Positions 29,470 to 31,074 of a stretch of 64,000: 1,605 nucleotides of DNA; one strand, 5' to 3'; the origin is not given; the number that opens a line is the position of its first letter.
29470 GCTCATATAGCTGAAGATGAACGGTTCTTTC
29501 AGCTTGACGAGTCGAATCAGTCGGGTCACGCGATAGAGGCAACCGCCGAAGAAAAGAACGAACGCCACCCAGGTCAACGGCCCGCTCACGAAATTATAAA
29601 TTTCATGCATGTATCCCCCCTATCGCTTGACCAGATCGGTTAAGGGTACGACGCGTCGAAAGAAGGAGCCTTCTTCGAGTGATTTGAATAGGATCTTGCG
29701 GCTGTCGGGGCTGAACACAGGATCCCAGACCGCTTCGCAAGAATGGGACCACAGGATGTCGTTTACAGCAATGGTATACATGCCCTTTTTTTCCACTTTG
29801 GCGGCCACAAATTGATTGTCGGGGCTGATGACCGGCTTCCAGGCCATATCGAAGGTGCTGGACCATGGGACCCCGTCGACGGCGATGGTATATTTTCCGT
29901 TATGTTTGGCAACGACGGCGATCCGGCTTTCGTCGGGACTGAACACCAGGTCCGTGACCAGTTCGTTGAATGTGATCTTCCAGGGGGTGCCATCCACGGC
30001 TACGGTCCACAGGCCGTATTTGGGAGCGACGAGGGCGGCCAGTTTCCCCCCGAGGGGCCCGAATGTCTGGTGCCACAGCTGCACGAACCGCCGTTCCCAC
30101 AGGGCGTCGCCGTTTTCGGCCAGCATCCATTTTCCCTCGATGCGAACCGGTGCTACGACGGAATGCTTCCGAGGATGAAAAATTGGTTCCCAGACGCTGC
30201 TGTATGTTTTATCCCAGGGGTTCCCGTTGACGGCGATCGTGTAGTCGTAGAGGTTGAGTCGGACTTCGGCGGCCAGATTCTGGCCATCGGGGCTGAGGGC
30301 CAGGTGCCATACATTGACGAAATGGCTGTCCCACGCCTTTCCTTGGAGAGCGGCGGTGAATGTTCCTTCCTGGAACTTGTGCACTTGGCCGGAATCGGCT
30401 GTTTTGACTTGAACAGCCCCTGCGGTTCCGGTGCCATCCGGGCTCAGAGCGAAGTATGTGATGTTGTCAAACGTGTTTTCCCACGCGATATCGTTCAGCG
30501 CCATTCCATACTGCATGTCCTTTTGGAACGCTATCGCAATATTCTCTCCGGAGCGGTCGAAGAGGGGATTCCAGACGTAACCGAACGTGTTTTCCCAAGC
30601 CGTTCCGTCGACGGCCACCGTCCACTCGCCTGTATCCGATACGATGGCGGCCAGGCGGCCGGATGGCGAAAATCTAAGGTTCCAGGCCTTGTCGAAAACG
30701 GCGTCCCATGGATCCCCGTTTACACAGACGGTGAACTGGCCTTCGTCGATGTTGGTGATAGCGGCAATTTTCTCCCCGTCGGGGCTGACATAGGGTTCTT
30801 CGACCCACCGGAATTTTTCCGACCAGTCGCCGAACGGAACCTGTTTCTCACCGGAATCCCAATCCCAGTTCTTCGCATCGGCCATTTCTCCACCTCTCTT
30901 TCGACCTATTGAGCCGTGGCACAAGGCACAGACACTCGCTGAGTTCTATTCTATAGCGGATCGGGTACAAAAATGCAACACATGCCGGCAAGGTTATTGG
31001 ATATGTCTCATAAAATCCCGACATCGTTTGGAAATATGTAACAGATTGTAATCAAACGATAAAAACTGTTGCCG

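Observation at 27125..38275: DsrC-centred redox island: Tmc complex, an HdrBC-less Sec-HdrA/MvhD/NAD(P)H-module operon, and dsrC side by side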

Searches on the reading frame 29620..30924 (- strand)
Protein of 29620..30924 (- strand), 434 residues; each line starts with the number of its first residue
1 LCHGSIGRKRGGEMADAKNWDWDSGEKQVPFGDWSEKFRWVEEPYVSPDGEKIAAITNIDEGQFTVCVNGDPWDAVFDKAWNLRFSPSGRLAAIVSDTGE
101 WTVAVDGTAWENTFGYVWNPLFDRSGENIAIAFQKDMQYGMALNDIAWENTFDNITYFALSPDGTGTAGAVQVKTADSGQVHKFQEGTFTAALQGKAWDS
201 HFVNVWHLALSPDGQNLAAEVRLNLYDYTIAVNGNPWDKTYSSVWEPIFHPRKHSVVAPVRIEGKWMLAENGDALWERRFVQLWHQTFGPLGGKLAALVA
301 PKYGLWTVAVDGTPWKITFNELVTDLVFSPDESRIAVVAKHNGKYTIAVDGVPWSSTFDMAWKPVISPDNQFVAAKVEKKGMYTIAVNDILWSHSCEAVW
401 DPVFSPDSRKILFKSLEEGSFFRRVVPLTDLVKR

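Call 9: search_protein_families(library=pfam, proteins=[window:29620-30924:-], max_evalue=0.001)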
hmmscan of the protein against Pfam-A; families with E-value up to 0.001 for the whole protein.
window:29620-30924:- (434 aa): 2 families
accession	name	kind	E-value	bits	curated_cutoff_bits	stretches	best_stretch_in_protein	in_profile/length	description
PF07676.18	PD40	-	1.3e-09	38.2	20.9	0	402-413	14-25/38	WD40-like Beta Propeller Repeat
PF00400.38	WD40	-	0.00015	22.6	27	0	199-218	8-27/39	WD domain, G-beta repeat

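Call 51: search_protein_families(library=ncbifam, proteins=[window:29620-30924:-], max_evalue=0.0001)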
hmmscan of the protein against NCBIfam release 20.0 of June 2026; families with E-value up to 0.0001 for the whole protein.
window:29620-30924:- (434 aa): 1 family
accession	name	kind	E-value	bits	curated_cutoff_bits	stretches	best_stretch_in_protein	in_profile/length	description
NF045725.1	TmcD_fam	equivalog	1.8e-177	590.4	440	1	18-427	1-411/412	electron transfer complex subunit TmcD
